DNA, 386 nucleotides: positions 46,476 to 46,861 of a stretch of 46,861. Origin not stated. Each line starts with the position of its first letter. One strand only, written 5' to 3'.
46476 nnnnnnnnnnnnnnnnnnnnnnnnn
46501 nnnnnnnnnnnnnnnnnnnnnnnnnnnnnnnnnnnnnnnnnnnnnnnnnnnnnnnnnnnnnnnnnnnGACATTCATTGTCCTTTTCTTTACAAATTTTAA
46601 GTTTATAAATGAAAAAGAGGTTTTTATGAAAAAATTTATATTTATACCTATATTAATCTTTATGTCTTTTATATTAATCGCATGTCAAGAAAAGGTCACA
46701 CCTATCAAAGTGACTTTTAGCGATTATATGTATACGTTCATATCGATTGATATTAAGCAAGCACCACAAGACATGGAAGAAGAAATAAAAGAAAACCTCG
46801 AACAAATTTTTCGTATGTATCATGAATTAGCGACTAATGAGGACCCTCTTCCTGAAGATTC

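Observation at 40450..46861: Non-canonical Rnf-type membrane redox locus: rnfC-D-G-G'-E-A-(70-aa Cys-rich)-B(minimal), followed by an ApbE-like lipoprotein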

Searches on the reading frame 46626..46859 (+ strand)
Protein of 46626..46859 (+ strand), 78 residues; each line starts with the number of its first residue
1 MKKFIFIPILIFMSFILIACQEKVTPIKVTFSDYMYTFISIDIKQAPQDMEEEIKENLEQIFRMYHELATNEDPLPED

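Call 7: search_protein_families(library=pfam, proteins=[window:46626-46859:+], max_evalue=0.1)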
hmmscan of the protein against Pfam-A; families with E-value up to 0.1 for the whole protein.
window:46626-46859:+ (78 aa): 2 families
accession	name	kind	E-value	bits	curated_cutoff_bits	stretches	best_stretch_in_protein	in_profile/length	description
PF02402.22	Lysis_col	-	0.0079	16.5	27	1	1-21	1-23/49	Lysis protein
PF05424.16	Duffy_binding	-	0.087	13.3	25.5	1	22-71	64-117/186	Duffy binding domain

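Call 8: search_protein_families(library=ncbifam, proteins=[window:46626-46859:+], max_evalue=0.1)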
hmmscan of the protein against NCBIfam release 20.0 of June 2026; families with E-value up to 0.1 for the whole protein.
window:46626-46859:+ (78 aa): 2 families
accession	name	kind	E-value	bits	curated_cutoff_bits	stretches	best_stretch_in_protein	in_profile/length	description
TIGR04568.1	arch_SelU_Nterm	equivalog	0.055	13.3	200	1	13-61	45-93/215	selenouridine synthase SelU-like subunit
NF045838.1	MG289_thiam_LP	equivalog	0.08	12.3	225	1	2-68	3-64/390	ABC transporter thiamine pyrophosphate-binding lipoprotein p37/Cypl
